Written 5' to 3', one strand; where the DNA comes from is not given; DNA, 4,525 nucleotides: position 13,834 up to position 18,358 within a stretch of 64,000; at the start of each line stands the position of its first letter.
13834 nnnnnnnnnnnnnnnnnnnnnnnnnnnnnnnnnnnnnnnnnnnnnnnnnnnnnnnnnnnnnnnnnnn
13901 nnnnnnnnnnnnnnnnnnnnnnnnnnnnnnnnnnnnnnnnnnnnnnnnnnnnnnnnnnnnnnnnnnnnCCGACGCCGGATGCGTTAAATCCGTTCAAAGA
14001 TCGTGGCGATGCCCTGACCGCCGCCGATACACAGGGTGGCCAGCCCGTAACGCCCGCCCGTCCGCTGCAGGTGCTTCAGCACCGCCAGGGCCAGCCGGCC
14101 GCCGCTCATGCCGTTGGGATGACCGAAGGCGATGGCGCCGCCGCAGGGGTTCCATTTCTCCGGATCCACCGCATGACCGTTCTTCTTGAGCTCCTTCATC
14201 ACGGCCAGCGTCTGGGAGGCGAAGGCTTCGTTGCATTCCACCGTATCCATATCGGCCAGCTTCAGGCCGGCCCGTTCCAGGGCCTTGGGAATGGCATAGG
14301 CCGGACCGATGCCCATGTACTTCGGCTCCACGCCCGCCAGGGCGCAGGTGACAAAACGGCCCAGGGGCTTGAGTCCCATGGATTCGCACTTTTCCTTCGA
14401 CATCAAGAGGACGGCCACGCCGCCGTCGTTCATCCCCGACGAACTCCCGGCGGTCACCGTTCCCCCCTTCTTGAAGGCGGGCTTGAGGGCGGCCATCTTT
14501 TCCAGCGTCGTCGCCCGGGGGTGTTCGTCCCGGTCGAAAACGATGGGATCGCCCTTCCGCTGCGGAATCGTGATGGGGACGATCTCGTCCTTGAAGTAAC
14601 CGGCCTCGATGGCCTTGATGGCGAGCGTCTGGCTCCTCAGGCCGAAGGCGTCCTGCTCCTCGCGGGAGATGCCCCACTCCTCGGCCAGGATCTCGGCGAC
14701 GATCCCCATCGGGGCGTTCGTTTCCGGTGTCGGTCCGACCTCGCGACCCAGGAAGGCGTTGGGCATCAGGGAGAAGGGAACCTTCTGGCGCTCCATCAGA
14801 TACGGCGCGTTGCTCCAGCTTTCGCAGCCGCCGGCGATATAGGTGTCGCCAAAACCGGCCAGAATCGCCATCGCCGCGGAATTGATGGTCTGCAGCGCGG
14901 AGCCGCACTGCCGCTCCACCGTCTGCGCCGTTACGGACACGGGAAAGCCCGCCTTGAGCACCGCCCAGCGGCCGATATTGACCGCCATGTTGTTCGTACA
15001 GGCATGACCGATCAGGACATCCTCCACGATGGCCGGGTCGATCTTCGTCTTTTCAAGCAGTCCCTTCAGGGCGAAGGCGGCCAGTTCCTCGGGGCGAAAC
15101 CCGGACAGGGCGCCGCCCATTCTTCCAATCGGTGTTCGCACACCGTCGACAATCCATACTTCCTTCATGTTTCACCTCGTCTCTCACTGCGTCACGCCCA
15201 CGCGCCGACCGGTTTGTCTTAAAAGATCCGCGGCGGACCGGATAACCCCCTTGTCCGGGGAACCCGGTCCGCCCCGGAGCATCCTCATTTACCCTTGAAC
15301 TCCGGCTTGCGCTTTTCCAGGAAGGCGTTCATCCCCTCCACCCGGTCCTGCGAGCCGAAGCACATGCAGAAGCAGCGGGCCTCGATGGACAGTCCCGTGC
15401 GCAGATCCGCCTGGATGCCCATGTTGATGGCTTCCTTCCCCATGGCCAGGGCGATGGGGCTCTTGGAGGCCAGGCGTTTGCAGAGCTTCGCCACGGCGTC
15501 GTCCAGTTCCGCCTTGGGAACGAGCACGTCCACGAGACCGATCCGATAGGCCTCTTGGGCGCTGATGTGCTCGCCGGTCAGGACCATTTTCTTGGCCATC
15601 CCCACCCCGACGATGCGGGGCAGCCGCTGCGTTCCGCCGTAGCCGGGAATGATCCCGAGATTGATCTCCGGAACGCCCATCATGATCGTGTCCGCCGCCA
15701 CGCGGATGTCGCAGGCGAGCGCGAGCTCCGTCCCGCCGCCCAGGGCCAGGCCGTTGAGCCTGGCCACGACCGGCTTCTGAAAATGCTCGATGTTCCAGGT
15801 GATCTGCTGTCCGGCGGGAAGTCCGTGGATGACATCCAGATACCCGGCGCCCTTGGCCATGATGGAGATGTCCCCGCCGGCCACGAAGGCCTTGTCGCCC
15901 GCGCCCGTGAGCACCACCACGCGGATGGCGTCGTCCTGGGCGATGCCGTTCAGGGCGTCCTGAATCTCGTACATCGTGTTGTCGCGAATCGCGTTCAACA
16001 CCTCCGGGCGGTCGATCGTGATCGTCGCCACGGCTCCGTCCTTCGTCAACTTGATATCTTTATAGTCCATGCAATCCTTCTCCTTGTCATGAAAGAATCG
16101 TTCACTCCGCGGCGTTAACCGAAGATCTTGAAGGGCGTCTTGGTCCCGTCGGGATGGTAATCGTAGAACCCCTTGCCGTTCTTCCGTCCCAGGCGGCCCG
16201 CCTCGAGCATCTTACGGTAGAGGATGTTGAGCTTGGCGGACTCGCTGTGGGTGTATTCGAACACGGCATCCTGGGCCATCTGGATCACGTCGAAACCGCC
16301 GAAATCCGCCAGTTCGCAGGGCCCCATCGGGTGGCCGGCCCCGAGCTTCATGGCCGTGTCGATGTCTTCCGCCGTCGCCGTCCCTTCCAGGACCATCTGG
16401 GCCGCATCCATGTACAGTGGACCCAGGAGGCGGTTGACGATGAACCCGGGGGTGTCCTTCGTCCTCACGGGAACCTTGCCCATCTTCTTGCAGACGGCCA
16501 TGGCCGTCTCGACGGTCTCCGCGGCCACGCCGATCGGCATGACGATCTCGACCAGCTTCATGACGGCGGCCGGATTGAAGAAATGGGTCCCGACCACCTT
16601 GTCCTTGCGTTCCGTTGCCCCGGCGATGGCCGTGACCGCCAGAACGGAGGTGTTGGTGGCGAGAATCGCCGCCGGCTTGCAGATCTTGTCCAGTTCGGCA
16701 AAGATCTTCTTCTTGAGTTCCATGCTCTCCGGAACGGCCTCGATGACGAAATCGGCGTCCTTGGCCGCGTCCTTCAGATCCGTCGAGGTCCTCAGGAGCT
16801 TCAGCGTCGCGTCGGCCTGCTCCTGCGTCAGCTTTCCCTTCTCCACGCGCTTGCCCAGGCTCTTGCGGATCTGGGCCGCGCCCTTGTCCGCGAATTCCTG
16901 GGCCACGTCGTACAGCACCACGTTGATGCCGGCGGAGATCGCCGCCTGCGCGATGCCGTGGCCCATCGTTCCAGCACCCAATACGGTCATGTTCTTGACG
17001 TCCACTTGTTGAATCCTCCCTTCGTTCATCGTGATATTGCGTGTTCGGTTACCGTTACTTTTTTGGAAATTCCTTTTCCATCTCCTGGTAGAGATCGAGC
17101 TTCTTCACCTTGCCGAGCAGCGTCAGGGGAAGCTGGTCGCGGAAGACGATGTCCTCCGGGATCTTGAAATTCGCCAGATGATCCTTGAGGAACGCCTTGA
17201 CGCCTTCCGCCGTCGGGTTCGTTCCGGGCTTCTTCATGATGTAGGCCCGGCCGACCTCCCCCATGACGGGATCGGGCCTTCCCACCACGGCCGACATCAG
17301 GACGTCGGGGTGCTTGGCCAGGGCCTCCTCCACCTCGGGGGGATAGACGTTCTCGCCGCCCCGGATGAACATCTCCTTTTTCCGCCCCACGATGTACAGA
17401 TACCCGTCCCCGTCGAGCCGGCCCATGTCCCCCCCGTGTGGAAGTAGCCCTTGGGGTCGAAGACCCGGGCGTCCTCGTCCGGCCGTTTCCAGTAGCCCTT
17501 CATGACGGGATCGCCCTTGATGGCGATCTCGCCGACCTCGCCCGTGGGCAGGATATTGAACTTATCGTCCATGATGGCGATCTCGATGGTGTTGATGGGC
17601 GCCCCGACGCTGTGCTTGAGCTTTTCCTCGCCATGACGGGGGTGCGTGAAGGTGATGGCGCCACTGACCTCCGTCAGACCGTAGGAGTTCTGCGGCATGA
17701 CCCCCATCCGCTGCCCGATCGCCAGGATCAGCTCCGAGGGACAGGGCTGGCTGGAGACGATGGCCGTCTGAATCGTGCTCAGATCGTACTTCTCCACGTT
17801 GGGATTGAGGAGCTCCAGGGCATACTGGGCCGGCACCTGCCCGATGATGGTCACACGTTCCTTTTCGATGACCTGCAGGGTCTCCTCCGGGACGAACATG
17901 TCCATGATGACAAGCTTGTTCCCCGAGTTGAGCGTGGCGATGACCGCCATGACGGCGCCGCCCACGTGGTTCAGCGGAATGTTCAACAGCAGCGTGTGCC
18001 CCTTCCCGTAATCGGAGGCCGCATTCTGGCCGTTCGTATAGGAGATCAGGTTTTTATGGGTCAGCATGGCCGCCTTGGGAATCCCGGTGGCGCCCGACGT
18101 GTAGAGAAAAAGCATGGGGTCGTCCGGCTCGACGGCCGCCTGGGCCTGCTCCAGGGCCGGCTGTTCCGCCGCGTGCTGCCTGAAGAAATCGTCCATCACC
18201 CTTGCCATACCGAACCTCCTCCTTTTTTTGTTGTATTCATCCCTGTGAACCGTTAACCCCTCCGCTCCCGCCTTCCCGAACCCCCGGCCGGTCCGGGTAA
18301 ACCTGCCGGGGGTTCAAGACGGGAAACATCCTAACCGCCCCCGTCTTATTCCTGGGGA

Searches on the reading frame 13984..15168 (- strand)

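Call 27: search_protein_families(library=ncbifam, proteins=[window:13984-15168:-], max_evalue=1e-8)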
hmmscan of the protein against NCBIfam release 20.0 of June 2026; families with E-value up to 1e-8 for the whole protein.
window:13984-15168:- (394 aa): 30 families (the best 25 are shown)
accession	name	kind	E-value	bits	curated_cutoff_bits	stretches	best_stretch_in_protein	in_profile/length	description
TIGR01930.1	AcCoA-C-Actrans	subfamily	1.9e-133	445.2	240.55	1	6-392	1-385/385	acetyl-CoA C-acyltransferase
NF006552.0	PRK09051.1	subfamily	1e-124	416.8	565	1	1-394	3-395/395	beta-ketothiolase BktB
TIGR02430.1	pcaF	equivalog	1.3e-123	413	597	1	2-394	1-400/400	3-oxoadipyl-CoA thiolase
NF004853.0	PRK06205.1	subfamily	6.7e-123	410.7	551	1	1-394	1-403/404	acetyl-CoA C-acetyltransferase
NF006551.0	PRK09050.1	subfamily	2.7e-122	408.7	605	1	1-394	1-401/401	3-oxoadipyl-CoA thiolase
NF042999.1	bketothiol_BktB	equivalog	2.3e-115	386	725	1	2-394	3-394/394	beta-ketothiolase BktB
NF004206.0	PRK05656.1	subfamily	2.3e-112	375.9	688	1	1-393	1-392/392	acetyl-CoA C-acetyltransferase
NF006001.0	PRK08131.1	equivalog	2.9e-109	365.6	622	1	1-394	1-400/401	3-oxoadipyl-CoA thiolase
NF006553.0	PRK09052.1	equivalog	6.3e-107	358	567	1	1-394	5-399/399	acetyl-CoA C-acyltransferase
NF005805.0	PRK07661.1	equivalog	3.3e-102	342.3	633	1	1-393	1-390/391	acetyl-CoA C-acetyltransferase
NF006510.0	PRK08947.1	equivalog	8.9e-102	340.9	519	1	1-394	1-387/387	acetyl-CoA C-acyltransferase FadA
NF005865.0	PRK07801.1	equivalog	1.2e-97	327.6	591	1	1-394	1-382/382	acetyl-CoA C-acetyltransferase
NF005033.0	PRK06445.1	equivalog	1.5e-97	327.2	511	1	2-394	3-395/395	acetyl-CoA C-acetyltransferase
TIGR02445.1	fadA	equivalog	1.5e-96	323.7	591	1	4-394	2-385/385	acetyl-CoA C-acyltransferase FadA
NF005890.0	PRK07851.1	equivalog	3.8e-96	322.5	580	2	142-394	161-405/406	acetyl-CoA C-acetyltransferase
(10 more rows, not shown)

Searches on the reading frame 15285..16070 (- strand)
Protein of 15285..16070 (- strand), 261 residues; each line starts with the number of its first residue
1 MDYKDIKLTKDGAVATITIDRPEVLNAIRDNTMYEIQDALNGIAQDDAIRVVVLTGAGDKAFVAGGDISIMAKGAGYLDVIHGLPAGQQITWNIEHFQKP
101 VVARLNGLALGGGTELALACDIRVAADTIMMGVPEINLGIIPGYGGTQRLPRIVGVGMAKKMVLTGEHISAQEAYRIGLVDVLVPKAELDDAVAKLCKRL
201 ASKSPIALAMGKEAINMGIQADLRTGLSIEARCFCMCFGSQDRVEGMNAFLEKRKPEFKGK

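Call 27: search_protein_families(library=ncbifam, proteins=[window:15285-16070:-], max_evalue=1e-8)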
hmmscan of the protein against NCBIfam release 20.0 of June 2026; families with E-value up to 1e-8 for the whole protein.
window:15285-16070:- (261 aa): 73 families (the best 25 are shown)
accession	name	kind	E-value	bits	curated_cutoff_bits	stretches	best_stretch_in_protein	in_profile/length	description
NF004475.0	PRK05809.1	subfamily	5e-91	304.8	394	1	1-261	1-260/260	short-chain-enoyl-CoA hydratase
NF005802.0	PRK07657.1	equivalog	1.1e-80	271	363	1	11-261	11-260/260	enoyl-CoA hydratase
NF005803.0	PRK07658.1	equivalog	3.9e-70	236.2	313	1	5-261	3-257/257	enoyl-CoA hydratase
NF007239.0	PRK09674.1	equivalog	4.5e-70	236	371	1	8-261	8-257/257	2,3-dehydroadipyl-CoA hydratase PaaF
NF004517.0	PRK05862.1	equivalog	1e-69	234.9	396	1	1-259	1-255/257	enoyl-CoA hydratase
NF006007.0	PRK08138.1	subfamily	1.6e-67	227.6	355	1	11-261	15-261/261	enoyl-CoA hydratase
NF051848.1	EnCoAHydtEchA19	equivalog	8.2e-67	225.5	400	1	6-261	2-258/258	enoyl-CoA hydratase EchA19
NF004634.0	PRK05980.1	equivalog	1.1e-64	218.3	375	1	7-260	6-262/263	crotonase/enoyl-CoA hydratase family protein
NF042430.2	EnCoAhydt_DpgD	equivalog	3.5e-61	206.9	400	1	9-260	2-257/258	enoyl-CoA-hydratase DpgD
NF006566.0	PRK09076.1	subfamily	7.1e-61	206.1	286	1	4-259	5-258/260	enoyl-CoA hydratase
NF006699.0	PRK09245.1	subfamily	8.7e-58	195.7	354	1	5-260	4-265/266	crotonase/enoyl-CoA hydratase family protein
NF004781.0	PRK06127.1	subfamily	3.5e-57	194.1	291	1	6-261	13-269/269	enoyl-CoA hydratase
NF005073.0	PRK06495.1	subfamily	3.4e-54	183.8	296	1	5-261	5-257/257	enoyl-CoA hydratase/isomerase family protein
NF004796.0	PRK06144.1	subfamily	7.3e-54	183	272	1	4-261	8-262/262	enoyl-CoA hydratase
NF006100.0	PRK08252.1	subfamily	2.7e-52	177.9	282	1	5-261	4-254/254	crotonase/enoyl-CoA hydratase family protein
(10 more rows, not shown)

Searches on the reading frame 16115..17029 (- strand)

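Call 27: search_protein_families(library=ncbifam, proteins=[window:16115-17029:-], max_evalue=1e-8)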
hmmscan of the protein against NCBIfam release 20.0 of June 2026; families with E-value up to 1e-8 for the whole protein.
window:16115-17029:- (304 aa): 19 families
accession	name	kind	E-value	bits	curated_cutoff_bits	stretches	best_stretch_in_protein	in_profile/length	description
NF004474.0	PRK05808.1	subfamily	1.3e-97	326.5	408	1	10-291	2-282/283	3-hydroxybutyryl-CoA dehydrogenase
NF006124.0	PRK08268.1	subfamily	7.5e-95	318.8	508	1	9-297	5-293/507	3-hydroxyacyl-CoA dehydrogenase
NF005875.0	PRK07819.1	subfamily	2e-84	283.4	319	1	10-291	4-286/287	3-hydroxybutyryl-CoA dehydrogenase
TIGR02279.1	PaaC-3OHAcCoADH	equivalog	1.9e-82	277.8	669.4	1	10-294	4-288/503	3-hydroxyacyl-CoA dehydrogenase PaaH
NF005715.0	PRK07530.1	equivalog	9.9e-80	268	420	1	10-294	3-286/292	3-hydroxybutyryl-CoA dehydrogenase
NF006722.0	PRK09260.1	equivalog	3.9e-79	265.9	429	1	11-296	2-286/289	3-hydroxyacyl-CoA dehydrogenase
NF004699.0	PRK06035.1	equivalog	1.5e-70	237.7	500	1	10-291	2-290/294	3-hydroxyacyl-CoA dehydrogenase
NF008727.0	PRK11730.1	equivalog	3.3e-67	227.4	870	1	8-296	310-597/717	fatty acid oxidation complex subunit alpha FadB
NF008363.0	PRK11154.1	equivalog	3.1e-64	217.3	869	1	7-297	305-592/708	fatty acid oxidation complex subunit alpha FadJ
NF006143.0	PRK08293.1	equivalog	3.4e-63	213.7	312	1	10-292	3-288/291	3-hydroxyacyl-CoA dehydrogenase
TIGR02441.1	fa_ox_alpha_mit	equivalog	1.4e-60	205.2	964.65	1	8-293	332-615/737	fatty acid oxidation complex subunit alpha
TIGR02437.1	FadB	equivalog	3.3e-58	197.6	933.55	1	10-297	312-598/714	fatty acid oxidation complex subunit alpha FadB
NF006125.0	PRK08269.1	equivalog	6.4e-58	196.4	427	1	10-293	4-298/334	3-hydroxybutyryl-CoA dehydrogenase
TIGR02440.1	FadJ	equivalog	6.4e-56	190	968.45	1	9-297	302-587/699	fatty acid oxidation complex subunit alpha FadJ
NF042925.1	FHMPC_DH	equivalog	1.8e-49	168.7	500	1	13-295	2-284/304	5-formyl-3-hydroxy-2-methylpyridine 4-carboxylate 5-dehydrogenase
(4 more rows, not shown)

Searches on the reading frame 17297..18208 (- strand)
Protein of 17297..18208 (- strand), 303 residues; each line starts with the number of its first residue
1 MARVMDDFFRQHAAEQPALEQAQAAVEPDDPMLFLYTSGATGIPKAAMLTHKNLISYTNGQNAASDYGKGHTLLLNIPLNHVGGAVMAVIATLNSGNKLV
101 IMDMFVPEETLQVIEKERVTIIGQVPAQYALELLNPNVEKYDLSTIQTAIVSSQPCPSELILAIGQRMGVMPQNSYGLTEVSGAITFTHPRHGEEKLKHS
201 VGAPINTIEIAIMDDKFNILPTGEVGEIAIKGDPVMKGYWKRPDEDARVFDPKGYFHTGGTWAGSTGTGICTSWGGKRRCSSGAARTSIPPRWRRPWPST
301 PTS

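Call 27: search_protein_families(library=ncbifam, proteins=[window:17297-18208:-], max_evalue=1e-8)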
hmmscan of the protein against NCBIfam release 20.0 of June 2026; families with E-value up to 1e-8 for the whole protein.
window:17297-18208:- (303 aa): 81 families (the best 25 are shown)
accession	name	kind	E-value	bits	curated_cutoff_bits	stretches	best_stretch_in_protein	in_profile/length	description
NF004837.0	PRK06187.1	subfamily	1.1e-52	179.1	476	1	11-259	153-405/531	long-chain-fatty-acid--CoA ligase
NF009233.0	PRK12583.1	subfamily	1.9e-49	168.5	832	1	14-260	186-434/558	fatty acid CoA ligase family protein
NF052580.1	Str24CoAsynCasG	equivalog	4.6e-41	140.8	750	1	5-260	164-434/548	steroid-24-oyl-CoA synthetase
NF005801.1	PRK07656.1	equivalog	3.2e-39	134.9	657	1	6-259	141-386/500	FadD3 family acyl-CoA ligase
NF052269.1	Staph_lig_FadD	equivalog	4e-39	134.3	650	1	22-259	143-376/499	long-chain-fatty-acid--CoA ligase FadD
NF005307.0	PRK06839.1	equivalog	5.9e-39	134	748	1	27-260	147-377/496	o-succinylbenzoate--CoA ligase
NF005702.0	PRK07514.1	subfamily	1.2e-38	132.7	558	1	14-260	142-384/506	malonyl-CoA synthase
NF006181.0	PRK08314.1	subfamily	6.4e-37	127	705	1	18-259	193-435/563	long-chain-fatty-acid--CoA ligase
TIGR01733.1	AA-adenyl-dom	subfamily_domain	1.2e-36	126.4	317.4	1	11-257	102-351/409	amino acid adenylation domain-containing protein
NF004114.0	PRK05605.1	equivalog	1.9e-36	125.6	766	1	17-259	209-452/575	long-chain-fatty-acid--CoA ligase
NF005220.0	PRK06710.1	equivalog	7.5e-36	123.4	1116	1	27-260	203-437/563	long-chain-fatty-acid--CoA ligase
NF004758.0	PRK06087.1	equivalog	1.2e-35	123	736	1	16-259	176-416/548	medium-chain fatty-acid--CoA ligase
NF006182.0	PRK08316.1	subfamily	2.9e-35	121.7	663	1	14-259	156-400/523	fatty acyl-CoA synthetase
NF005714.0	PRK07529.1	subfamily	3e-35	121.7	632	1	7-259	196-458/640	acyl-CoA synthetase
TIGR03205.1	pimA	equivalog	4.2e-35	121.1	705.6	1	21-258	184-425/541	dicarboxylate--CoA ligase PimA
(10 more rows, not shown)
